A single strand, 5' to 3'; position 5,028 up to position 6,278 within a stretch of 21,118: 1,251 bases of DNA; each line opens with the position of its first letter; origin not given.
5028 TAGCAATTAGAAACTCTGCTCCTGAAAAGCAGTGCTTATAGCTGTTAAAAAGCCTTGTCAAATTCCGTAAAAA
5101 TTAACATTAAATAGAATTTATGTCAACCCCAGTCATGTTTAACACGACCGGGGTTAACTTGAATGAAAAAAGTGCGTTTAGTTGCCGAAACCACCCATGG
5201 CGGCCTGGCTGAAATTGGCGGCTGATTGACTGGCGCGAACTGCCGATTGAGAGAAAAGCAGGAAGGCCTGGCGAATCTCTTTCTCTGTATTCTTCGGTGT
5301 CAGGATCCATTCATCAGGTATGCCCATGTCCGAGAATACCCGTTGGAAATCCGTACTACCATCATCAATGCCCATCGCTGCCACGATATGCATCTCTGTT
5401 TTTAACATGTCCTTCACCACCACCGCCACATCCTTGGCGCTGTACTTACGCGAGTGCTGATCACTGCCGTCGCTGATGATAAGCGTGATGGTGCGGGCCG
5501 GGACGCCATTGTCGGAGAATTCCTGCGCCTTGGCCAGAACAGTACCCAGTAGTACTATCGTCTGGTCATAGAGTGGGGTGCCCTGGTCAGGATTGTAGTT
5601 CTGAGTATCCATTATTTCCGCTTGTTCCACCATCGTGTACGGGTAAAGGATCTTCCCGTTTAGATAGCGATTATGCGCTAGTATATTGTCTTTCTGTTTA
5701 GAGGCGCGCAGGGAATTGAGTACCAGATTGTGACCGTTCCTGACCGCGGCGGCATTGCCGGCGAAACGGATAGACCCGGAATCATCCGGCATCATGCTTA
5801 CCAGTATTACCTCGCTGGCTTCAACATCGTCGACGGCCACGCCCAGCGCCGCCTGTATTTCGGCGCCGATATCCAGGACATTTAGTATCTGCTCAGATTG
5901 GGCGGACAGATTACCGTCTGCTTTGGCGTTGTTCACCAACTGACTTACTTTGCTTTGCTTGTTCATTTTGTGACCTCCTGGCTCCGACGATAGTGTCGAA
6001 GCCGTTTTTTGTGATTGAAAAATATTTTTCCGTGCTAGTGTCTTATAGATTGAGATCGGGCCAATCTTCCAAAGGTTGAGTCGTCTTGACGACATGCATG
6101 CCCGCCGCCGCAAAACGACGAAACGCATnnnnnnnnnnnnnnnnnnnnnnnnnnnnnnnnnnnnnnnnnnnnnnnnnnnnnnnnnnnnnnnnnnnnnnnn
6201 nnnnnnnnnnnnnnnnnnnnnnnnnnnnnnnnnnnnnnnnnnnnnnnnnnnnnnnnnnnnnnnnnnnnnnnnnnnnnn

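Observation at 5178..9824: TerY-P-like triad (PP2C phosphatase, ZnR/beta-propeller Ser/Thr kinase, standalone vWA) with an embedded giant nicotinamidase-family amidase, inside an NrtR-associated NAD salvage cluster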

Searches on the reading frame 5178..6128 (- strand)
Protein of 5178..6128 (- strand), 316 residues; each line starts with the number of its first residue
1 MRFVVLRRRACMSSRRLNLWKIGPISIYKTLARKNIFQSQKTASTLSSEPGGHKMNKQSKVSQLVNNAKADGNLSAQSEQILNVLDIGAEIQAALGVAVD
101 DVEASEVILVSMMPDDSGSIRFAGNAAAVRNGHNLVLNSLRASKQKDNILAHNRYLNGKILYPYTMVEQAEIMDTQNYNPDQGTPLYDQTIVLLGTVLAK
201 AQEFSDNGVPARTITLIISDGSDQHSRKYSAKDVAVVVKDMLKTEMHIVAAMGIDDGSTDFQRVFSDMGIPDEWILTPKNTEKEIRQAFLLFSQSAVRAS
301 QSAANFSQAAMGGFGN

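Call 3: search_protein_families(library=pfam, proteins=[window:5178-6128:-], max_evalue=0.01)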
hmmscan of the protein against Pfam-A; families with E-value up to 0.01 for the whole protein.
window:5178-6128:- (316 aa): 0 families

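Call 6: search_protein_families(library=padloc, proteins=[window:5178-5966:-], max_evalue=0.01)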
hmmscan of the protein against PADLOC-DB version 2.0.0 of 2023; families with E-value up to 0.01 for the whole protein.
window:5178-5966:- (262 aa): 0 families

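Call 7: search_protein_families(library=ncbifam, proteins=[window:5178-5966:-], max_evalue=0.01)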
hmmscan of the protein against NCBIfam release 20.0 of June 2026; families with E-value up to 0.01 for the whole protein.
window:5178-5966:- (262 aa): 0 families

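Call 9: search_solved_structures(query=window:5178-5966:-, max_evalue=10, show_alignments=2)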
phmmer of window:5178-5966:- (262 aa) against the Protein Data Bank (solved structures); distinct sequences matched with E-value up to 10: 2.
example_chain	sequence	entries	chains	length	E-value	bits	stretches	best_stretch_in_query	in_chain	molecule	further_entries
2zfo_D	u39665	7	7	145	0.0072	19.4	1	23-99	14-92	Extracellular giant hemoglobin major globin subunit B1 | Giant hemoglobin B1b globin chain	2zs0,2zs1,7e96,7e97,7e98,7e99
2d2m_D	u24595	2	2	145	0.039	17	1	23-99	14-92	Giant hemoglobin, B1(d) globin chain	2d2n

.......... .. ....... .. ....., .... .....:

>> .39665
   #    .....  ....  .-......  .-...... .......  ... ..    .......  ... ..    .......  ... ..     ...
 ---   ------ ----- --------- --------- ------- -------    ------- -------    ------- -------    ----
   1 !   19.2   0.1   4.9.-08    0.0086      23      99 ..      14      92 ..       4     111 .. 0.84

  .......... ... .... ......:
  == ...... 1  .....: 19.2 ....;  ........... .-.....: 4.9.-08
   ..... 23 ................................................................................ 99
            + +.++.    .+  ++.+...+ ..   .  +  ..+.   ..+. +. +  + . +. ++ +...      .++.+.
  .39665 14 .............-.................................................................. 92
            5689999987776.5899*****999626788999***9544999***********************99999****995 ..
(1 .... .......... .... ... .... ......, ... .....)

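Call 40: search_solved_structures(query=A2, max_evalue=10, show_alignments=2)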
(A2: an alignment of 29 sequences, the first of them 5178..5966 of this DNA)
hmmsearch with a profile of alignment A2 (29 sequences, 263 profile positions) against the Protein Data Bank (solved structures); distinct sequences matched with E-value up to 10: 0.

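Call 47: find_homologous_proteins(query=window:5178-5966:-, max_evalue=0.001)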
Query window:5178-5966:- (262 aa): 2485 proteins with E <= 0.001 among 3444 candidates; the best 120 are listed.
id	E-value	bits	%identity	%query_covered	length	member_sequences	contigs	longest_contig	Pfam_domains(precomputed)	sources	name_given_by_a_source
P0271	1.5e-163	560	100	100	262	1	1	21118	-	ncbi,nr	ncbi:MAG: hypothetical protein NUV82_01670 [Candidatus Komeilibacteria bacterium]|nr:hypothetical pr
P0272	3.3e-112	392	70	98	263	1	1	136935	-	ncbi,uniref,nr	ncbi:hypothetical protein BST81_01610 [Leptolyngbya sp. 'hensonii']|uniref:hypothetical protein n=1 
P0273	1.0e-111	390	69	100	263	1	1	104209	-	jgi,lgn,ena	jgi:hypothetical protein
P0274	1.4e-111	390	69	100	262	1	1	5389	-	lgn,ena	-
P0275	1.4e-111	390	69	100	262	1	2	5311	-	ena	-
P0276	3.4e-111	389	68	100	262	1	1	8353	-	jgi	-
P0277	6.1e-111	388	69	100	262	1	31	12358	-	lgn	-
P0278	3.0e-110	386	67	100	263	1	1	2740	-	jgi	-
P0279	3.0e-110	386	68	99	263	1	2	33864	-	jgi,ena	jgi:hypothetical protein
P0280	3.6e-110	385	66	98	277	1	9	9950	-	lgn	-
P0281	4.7e-110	385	68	98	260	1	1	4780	-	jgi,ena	-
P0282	5.1e-110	385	69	100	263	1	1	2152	-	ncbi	ncbi:MAG: hypothetical protein WCA35_24545 [Kovacikia sp.]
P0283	6.6e-110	384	68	100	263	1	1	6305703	-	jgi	jgi:pyruvate-formate lyase-activating enzyme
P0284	1.3e-109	383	68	99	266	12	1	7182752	-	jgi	jgi:hypothetical protein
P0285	2.1e-109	383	67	100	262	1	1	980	-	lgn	-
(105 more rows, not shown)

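Call 66: search_protein_families(library=pfam, alignment_id=A2, max_evalue=5)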
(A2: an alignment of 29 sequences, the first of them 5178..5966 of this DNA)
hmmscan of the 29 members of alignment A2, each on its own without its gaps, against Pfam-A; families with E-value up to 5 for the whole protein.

A. member 1, window:5178-5966:- (262 aa): 1 family
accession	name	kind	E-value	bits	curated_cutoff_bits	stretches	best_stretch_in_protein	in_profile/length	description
PF24474.1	DUF7579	-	0.017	15.4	27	1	72-123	21-73/120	Domain of unknown function (DUF7579)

B. families by the number of members that match (of 29 scanned): 10 families
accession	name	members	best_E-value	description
PF11181.13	YflT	3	0.039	Heat induced stress protein YflT domain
PF05762.20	VWA_CoxE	3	0.078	VWA domain containing CoxE-like protein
PF24474.1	DUF7579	2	0.017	Domain of unknown function (DUF7579)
PF13905.12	Thioredoxin_8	2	0.11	Thioredoxin-like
PF21755.2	DacZ_P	1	0.029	Probable sensor domain DacZ_P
PF01297.22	ZnuA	1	0.043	Zinc-uptake complex component A periplasmic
PF19595.4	DUF6100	1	0.099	Family of unknown function (DUF6100)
PF17337.7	Gal_GalNac_35kD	1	0.11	Galactose-inhibitable lectin 35 kDa subunit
PF13529.12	Peptidase_C39_2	1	0.13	Peptidase_C39 like family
PF06632.17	XRCC4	1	0.25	XRCC4 N-terminal domain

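Call 73: find_related_loci(query=A2, collection=viral_contigs, flank=8000)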
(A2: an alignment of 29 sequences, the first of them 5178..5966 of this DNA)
Query A2 (262 aa) in viral_contigs; peptide patterns used: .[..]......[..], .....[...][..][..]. (x = any residue, [..] = any of these).
23 stretches matched a pattern; 10 encode a relative of the query (tblastn E <= 1e-3); 10 distinct loci.
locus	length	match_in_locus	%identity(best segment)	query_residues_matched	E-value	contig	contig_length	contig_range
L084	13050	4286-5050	61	8-262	8e-109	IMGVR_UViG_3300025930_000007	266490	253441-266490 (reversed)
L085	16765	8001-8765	61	8-262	8e-109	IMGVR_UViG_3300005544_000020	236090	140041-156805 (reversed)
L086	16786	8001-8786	61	1-261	3e-106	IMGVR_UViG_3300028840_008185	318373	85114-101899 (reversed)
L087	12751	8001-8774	62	5-261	5e-103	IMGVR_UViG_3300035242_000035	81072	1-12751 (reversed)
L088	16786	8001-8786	63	1-261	6e-103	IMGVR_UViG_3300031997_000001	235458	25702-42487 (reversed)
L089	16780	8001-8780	57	1-259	2e-99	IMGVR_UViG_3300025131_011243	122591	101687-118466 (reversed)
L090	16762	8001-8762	57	10-262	6e-98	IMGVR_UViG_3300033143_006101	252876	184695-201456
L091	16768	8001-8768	57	7-260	1e-91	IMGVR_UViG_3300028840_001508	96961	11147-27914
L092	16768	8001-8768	57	7-260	2e-91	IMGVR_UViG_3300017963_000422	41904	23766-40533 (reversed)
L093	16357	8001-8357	68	142-260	3e-51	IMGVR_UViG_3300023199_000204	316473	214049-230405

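Call 78: search_protein_families(library=pfam, proteins=[L091:1040-1744:+, L091:1749-2297:+, L091:2269-2724:+, L091:2738-3253:+, L091:3482-4348:+, L091:8881-9861:+, L091:12362-13723:+, L091:13723-14562:+, L091:14774-15280:+, L091:15874-16401:+], max_evalue=0.001)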
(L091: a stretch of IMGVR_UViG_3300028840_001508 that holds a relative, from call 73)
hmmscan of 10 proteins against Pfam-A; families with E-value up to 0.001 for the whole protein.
L091:1040-1744:+ (234 aa): 1 family
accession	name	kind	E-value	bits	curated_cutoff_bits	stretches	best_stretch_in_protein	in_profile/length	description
PF07505.17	DUF5131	-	2.8e-28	99.5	28.9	1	13-214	2-218/243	Protein of unknown function (DUF5131)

L091:1749-2297:+ (182 aa): 0 families

L091:2269-2724:+ (151 aa): 2 families
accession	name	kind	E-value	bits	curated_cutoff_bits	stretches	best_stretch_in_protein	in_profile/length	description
PF04343.18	DUF488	-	5.7e-09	37.1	22.2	1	84-139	68-120/121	Domain of unknown function DUF488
PF22751.1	DUF488-N3a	-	0.00041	21.1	27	1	117-142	91-116/118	Active DUF488-N3 subclade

L091:2738-3253:+ (171 aa): 0 families

L091:3482-4348:+ (288 aa): 2 families
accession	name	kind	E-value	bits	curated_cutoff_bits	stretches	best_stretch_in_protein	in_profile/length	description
PF04095.22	NAPRTase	-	3.8e-23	82.9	20.8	1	129-279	75-238/239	Nicotinate phosphoribosyltransferase (NAPRTase) family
PF17767.7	NAPRTase_N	-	4.1e-18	66.3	32.6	1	8-124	1-118/125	Nicotinate phosphoribosyltransferase (NAPRTase) N-terminal domain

L091:8881-9861:+ (326 aa): 2 families
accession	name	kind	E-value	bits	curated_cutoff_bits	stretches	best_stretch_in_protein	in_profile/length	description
PF21189.3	PHA02142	-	6.1e-26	91.1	27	1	5-87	1-92/92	PHA02142 OB-fold domain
PF09414.15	RNA_ligase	-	4.4e-22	79.5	27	1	154-315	2-169/171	RNA ligase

L091:12362-13723:+ (453 aa): 1 family
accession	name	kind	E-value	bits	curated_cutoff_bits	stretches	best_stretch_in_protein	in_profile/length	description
PF01555.25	N6_N4_Mtase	-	2e-11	44.7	26.7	1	248-311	153-218/221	DNA methylase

L091:13723-14562:+ (279 aa): 0 families

L091:14774-15280:+ (168 aa): 2 families
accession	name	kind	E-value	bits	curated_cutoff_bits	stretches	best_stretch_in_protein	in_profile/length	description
PF13455.12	MUG113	-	6.2e-11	43.2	22.3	1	13-72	2-64/73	Meiotically up-regulated gene 113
PF10544.15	T5orf172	-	1.3e-05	26.1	20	1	3-72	3-91/101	T5orf172 domain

L091:15874-16401:+ (175 aa): 0 families

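Call 86: search_protein_families(library=phrogs, proteins=[L088:681-2648:-, L088:2536-3423:-, L088:9391-11037:+, L088:11410-12141:+, L088:13797-14627:-, L088:15192-15851:+, L091:1040-1744:+, L091:8881-9861:+, L091:13723-14562:+, L091:1749-2297:+], max_evalue=0.001)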
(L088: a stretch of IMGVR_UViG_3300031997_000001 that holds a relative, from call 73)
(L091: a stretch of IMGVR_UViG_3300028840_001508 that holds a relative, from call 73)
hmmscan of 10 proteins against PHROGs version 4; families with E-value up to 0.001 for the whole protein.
L088:681-2648:- (655 aa): 0 families

L088:2536-3423:- (295 aa): 1 family
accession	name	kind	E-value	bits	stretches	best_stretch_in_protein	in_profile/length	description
phrog_8735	-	unknown function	2.2e-26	93.5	1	1-248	1-252/275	-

L088:9391-11037:+ (548 aa): 0 families

L088:11410-12141:+ (243 aa): 0 families

L088:13797-14627:- (276 aa): 0 families

L088:15192-15851:+ (219 aa): 2 families
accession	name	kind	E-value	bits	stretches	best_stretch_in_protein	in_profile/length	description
phrog_3855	-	DNA, RNA and nucleotide metabolism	0.00032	22.1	1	9-45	67-103/115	HTH DNA binding protein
phrog_2308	-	unknown function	0.00061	20.9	0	10-54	5-49/138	-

L091:1040-1744:+ (234 aa): 1 family
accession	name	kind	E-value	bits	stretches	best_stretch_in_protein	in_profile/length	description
phrog_2045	-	unknown function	5.3e-36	125.6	1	11-212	3-232/299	-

L091:8881-9861:+ (326 aa): 2 families
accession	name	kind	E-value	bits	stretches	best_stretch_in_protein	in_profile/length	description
phrog_968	-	DNA, RNA and nucleotide metabolism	1.3e-65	222.9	1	1-324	6-391/398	RNA ligase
phrog_548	-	DNA, RNA and nucleotide metabolism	9.8e-18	65.4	1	149-322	27-234/341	RNA ligase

L091:13723-14562:+ (279 aa): 0 families

L091:1749-2297:+ (182 aa): 0 families
